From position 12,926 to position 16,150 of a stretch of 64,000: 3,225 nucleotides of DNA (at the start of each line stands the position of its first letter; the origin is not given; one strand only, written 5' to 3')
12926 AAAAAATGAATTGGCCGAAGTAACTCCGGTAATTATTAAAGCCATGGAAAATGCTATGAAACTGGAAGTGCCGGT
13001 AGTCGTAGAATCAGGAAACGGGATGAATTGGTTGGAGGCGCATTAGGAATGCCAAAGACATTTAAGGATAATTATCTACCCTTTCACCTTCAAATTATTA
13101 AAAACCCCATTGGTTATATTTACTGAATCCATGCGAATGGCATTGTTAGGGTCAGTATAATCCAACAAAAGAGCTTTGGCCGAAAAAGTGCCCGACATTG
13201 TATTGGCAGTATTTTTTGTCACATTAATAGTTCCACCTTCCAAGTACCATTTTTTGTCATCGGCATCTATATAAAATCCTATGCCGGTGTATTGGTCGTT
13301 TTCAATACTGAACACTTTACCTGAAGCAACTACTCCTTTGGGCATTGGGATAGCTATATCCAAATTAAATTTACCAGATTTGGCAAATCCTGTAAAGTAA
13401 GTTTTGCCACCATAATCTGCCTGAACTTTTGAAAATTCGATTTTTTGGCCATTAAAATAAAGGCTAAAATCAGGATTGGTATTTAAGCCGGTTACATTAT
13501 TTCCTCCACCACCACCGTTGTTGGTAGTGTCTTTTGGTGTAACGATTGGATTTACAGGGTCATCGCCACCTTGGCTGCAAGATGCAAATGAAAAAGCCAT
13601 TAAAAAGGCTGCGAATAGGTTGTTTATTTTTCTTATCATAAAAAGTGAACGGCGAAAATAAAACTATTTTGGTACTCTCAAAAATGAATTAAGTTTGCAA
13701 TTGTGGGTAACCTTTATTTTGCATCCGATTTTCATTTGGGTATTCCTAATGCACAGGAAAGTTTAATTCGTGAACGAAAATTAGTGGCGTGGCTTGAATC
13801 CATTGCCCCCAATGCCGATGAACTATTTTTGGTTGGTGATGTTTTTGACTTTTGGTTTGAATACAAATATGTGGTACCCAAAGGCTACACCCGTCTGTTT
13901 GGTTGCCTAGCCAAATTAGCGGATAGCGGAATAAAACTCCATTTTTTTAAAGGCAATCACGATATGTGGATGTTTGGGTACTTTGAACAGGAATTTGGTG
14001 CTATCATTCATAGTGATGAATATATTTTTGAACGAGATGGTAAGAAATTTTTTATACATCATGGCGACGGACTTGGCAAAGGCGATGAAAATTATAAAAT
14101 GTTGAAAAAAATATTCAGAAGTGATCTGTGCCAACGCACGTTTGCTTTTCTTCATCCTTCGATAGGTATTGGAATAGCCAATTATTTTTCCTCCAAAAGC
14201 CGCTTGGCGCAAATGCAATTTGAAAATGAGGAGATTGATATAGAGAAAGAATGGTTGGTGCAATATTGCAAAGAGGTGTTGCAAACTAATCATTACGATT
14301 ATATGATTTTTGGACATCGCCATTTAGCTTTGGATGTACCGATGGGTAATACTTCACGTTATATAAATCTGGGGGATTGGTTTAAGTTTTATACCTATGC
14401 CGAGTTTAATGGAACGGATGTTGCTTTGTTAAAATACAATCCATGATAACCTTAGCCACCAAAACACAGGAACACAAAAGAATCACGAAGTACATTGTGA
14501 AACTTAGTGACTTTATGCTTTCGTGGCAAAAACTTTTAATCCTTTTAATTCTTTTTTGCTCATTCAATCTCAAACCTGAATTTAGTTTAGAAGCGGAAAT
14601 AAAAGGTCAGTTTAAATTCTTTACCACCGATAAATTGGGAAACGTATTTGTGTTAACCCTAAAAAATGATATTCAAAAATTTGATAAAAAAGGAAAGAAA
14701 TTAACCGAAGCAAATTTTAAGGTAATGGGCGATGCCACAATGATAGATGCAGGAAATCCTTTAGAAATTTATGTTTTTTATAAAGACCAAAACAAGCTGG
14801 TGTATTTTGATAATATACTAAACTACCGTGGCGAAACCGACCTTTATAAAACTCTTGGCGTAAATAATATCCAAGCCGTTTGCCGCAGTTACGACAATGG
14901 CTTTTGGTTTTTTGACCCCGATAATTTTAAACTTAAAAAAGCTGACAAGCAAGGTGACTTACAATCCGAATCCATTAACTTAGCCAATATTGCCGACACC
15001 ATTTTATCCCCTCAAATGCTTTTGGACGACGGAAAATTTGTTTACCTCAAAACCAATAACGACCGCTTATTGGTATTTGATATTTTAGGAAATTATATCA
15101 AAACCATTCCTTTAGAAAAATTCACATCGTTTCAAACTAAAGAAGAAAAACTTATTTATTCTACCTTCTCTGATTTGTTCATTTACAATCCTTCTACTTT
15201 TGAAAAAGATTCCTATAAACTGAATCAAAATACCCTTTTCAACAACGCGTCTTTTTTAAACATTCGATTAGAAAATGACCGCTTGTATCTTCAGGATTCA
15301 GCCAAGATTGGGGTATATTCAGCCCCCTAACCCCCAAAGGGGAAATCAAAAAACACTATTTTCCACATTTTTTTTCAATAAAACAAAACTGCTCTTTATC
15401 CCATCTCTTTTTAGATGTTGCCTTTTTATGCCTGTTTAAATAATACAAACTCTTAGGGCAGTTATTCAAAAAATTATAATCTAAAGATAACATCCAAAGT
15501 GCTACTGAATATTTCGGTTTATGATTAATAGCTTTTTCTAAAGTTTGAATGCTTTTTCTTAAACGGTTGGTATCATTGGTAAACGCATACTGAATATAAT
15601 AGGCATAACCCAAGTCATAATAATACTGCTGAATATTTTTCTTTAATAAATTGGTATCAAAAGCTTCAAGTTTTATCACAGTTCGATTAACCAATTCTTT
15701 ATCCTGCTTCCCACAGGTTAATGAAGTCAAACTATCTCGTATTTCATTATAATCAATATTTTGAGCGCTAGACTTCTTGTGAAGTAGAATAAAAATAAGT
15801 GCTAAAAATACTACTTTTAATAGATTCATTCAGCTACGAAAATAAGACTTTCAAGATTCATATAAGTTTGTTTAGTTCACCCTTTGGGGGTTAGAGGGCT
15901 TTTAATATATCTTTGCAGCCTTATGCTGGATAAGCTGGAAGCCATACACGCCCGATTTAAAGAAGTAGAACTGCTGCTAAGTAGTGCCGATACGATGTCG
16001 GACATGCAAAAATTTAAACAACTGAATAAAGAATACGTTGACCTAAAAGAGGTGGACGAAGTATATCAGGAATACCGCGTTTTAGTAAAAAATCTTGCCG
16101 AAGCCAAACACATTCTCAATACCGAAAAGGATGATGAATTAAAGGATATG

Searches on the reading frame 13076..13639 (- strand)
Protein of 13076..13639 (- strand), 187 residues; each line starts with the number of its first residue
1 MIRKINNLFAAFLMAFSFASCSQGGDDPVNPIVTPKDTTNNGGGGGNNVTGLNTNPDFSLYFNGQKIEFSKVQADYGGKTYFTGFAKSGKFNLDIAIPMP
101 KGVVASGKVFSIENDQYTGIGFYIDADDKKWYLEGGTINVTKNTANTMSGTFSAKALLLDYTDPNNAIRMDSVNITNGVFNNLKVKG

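Call 8: search_protein_families(library=pfam, proteins=[window:13076-13639:-], max_evalue=0.1)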
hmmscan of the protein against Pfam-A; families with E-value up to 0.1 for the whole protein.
window:13076-13639:- (187 aa): 3 families
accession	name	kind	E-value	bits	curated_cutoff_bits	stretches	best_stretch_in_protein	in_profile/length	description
PF19765.4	DUF6252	-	8.1e-05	23.3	27.2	1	123-182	64-122/124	Family of unknown function (DUF6252)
PF22820.2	TcaA_3rd_4th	-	0.0013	19.1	27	1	52-113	7-63/73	TcaA protein 3rd/4th domain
PF14289.11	DUF4369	-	0.0033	18.4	25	0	149-180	4-38/91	Domain of unknown function (DUF4369)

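Call 61: search_protein_families(library=ncbifam, proteins=[window:13076-13639:-], max_evalue=0.1)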
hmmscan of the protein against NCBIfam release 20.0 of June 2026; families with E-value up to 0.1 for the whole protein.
window:13076-13639:- (187 aa): 2 families
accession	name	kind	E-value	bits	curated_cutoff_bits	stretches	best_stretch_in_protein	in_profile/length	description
NF052634.1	Riean_0653_fam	subfamily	0.00023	22.1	57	1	7-180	3-172/176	Riean_0653 family protein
TIGR04134.1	lipo_with_rSAM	hypoth_equivalog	0.05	13.6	39.8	0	3-28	4-30/150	radical SAM-associated putative lipoprotein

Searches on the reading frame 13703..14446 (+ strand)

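Call 8: search_protein_families(library=pfam, proteins=[window:13703-14446:+], max_evalue=0.1)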
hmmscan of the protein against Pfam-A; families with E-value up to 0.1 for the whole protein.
window:13703-14446:+ (247 aa): 2 families
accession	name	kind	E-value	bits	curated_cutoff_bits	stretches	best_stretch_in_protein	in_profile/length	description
PF00149.33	Metallophos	-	3.1e-09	38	21.5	1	5-207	4-189/191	Calcineurin-like phosphoesterase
PF12850.12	Metallophos_2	-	2.3e-05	24.9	27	1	6-129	5-91/154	Calcineurin-like phosphoesterase superfamily domain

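Call 61: search_protein_families(library=ncbifam, proteins=[window:13703-14446:+], max_evalue=0.1)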
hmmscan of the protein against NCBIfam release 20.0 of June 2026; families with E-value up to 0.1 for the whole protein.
window:13703-14446:+ (247 aa): 5 families
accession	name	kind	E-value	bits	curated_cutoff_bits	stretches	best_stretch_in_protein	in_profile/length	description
NF003743.0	PRK05340.1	equivalog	1.5e-29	102.9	134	1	3-244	3-238/242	UDP-2,3-diacylglucosamine diphosphatase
TIGR01854.1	lipid_A_lpxH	equivalog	1.2e-24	86.9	190.35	1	5-228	2-219/231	UDP-2,3-diacylglucosamine diphosphatase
TIGR03729.1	acc_ester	subfamily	8.8e-05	22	148.25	1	6-98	4-82/239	putative phosphoesterase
TIGR00619.1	sbcd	subfamily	0.017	14.9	77.65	1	8-91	7-90/252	exonuclease subunit SbcD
NF006988.0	PRK09453.1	equivalog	0.098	12.5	117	0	170-211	92-132/183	phosphodiesterase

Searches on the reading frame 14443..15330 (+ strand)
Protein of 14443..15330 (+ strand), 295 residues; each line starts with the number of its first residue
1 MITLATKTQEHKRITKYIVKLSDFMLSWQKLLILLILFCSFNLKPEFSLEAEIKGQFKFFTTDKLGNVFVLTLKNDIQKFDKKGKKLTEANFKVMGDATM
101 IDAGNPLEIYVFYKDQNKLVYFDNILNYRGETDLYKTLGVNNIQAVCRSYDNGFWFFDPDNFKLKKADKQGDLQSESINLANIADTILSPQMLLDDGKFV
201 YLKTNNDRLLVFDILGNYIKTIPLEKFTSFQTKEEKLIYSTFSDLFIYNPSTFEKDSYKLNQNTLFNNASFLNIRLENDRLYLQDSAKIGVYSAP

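Call 8: search_protein_families(library=pfam, proteins=[window:14443-15330:+], max_evalue=0.1)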
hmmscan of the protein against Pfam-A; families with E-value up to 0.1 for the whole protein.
window:14443-15330:+ (295 aa): 0 families

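Call 20: find_homologous_proteins(query=window:14443-15330:+, max_evalue=0.00001)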
Query window:14443-15330:+ (295 aa): 39 proteins with E <= 0.00001 among 861 candidates.
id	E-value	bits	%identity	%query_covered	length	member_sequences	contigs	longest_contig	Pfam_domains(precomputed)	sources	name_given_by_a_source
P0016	1.7e-189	646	100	100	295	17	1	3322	-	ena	-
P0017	3.2e-173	593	91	99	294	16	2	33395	-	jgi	jgi:hypothetical protein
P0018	5.4e-168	575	90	98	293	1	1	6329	-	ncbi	-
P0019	2.4e-167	573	90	98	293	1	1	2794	-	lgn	-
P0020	6.2e-164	562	87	99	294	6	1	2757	-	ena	-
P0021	8.0e-158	542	84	99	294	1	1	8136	-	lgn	-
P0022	1.1e-151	522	82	99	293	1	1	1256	-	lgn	-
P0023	1.7e-144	498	81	94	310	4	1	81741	-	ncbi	-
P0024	1.7e-144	498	84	89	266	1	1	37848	-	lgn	-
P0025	3.4e-142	491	77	99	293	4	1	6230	-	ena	-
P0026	3.7e-140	484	84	89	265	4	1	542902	-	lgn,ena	-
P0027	2.9e-135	468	82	89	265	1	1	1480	-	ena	-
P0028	1.1e-129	450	78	89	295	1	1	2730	-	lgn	-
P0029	5.2e-128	444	77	89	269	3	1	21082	-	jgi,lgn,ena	-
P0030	5.4e-128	444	76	84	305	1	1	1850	-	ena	-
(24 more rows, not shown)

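Call 27: find_related_loci(query=A1, collection=metagenome_contigs, flank=2500)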
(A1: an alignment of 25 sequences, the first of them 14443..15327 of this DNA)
Query A1 (295 aa) in metagenome_contigs; peptide patterns used: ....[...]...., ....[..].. (x = any residue, [..] = any of these).
309 stretches matched a pattern; 11 encode a relative of the query (tblastn E <= 1e-3); 11 distinct loci.
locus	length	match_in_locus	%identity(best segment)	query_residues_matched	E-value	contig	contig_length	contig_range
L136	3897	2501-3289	77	30-293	1e-135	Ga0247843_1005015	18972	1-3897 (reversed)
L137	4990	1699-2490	72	30-293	3e-132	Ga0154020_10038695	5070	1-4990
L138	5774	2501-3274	72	38-295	2e-128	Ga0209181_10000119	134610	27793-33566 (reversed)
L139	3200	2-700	78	60-293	2e-122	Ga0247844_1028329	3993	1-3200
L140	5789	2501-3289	68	30-293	1e-117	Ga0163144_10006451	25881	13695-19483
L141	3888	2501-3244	64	44-292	2e-106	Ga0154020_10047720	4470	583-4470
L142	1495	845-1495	78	5-219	8e-113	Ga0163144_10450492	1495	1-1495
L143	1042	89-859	58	34-291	1e-107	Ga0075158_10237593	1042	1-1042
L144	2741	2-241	100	88-167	3e-50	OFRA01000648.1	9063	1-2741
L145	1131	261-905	29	42-254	7e-23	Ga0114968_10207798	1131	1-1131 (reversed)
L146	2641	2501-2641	49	34-80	5e-10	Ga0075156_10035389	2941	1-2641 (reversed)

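Call 61: search_protein_families(library=ncbifam, proteins=[window:14443-15330:+], max_evalue=0.1)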
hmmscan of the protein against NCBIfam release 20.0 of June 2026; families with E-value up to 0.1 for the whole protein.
window:14443-15330:+ (295 aa): 0 families

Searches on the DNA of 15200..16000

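Call 16: search_rna_families(source=window, start=15200, end=16000, threshold=evalue, max_evalue=10, show_alignments=5)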
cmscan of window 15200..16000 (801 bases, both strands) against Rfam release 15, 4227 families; matches with E-value up to 10: 5.
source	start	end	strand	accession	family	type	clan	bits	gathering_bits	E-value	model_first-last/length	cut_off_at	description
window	15618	15692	-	RF01183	SNORD19B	Gene; snRNA; snoRNA; CD-box;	CL00048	20.2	50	2.3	1-84/84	no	Small nucleolar RNA SNORD19B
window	15733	15850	-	RF02911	Baculoviridae_NAE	Cis-reg;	-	19.3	51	2.9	1-200/200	no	Baculoviridae Nucleocapsid Assembly essential Element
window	15333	15409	-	RF04027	mir-1422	Gene; miRNA;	-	17.4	60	4.5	1-84/84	no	mir-1422 microRNA precursor family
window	15316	15441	+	RF02132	HOXB13-AS1_1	Gene; lncRNA;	-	14.1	60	2.1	1-136/136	no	HOXB13 antisense RNA 1 conserved region 1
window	15310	15449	+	RF02060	STnc410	Gene; sRNA;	-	12.6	50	5.5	1-158/158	no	Enterobacterial sRNA STnc410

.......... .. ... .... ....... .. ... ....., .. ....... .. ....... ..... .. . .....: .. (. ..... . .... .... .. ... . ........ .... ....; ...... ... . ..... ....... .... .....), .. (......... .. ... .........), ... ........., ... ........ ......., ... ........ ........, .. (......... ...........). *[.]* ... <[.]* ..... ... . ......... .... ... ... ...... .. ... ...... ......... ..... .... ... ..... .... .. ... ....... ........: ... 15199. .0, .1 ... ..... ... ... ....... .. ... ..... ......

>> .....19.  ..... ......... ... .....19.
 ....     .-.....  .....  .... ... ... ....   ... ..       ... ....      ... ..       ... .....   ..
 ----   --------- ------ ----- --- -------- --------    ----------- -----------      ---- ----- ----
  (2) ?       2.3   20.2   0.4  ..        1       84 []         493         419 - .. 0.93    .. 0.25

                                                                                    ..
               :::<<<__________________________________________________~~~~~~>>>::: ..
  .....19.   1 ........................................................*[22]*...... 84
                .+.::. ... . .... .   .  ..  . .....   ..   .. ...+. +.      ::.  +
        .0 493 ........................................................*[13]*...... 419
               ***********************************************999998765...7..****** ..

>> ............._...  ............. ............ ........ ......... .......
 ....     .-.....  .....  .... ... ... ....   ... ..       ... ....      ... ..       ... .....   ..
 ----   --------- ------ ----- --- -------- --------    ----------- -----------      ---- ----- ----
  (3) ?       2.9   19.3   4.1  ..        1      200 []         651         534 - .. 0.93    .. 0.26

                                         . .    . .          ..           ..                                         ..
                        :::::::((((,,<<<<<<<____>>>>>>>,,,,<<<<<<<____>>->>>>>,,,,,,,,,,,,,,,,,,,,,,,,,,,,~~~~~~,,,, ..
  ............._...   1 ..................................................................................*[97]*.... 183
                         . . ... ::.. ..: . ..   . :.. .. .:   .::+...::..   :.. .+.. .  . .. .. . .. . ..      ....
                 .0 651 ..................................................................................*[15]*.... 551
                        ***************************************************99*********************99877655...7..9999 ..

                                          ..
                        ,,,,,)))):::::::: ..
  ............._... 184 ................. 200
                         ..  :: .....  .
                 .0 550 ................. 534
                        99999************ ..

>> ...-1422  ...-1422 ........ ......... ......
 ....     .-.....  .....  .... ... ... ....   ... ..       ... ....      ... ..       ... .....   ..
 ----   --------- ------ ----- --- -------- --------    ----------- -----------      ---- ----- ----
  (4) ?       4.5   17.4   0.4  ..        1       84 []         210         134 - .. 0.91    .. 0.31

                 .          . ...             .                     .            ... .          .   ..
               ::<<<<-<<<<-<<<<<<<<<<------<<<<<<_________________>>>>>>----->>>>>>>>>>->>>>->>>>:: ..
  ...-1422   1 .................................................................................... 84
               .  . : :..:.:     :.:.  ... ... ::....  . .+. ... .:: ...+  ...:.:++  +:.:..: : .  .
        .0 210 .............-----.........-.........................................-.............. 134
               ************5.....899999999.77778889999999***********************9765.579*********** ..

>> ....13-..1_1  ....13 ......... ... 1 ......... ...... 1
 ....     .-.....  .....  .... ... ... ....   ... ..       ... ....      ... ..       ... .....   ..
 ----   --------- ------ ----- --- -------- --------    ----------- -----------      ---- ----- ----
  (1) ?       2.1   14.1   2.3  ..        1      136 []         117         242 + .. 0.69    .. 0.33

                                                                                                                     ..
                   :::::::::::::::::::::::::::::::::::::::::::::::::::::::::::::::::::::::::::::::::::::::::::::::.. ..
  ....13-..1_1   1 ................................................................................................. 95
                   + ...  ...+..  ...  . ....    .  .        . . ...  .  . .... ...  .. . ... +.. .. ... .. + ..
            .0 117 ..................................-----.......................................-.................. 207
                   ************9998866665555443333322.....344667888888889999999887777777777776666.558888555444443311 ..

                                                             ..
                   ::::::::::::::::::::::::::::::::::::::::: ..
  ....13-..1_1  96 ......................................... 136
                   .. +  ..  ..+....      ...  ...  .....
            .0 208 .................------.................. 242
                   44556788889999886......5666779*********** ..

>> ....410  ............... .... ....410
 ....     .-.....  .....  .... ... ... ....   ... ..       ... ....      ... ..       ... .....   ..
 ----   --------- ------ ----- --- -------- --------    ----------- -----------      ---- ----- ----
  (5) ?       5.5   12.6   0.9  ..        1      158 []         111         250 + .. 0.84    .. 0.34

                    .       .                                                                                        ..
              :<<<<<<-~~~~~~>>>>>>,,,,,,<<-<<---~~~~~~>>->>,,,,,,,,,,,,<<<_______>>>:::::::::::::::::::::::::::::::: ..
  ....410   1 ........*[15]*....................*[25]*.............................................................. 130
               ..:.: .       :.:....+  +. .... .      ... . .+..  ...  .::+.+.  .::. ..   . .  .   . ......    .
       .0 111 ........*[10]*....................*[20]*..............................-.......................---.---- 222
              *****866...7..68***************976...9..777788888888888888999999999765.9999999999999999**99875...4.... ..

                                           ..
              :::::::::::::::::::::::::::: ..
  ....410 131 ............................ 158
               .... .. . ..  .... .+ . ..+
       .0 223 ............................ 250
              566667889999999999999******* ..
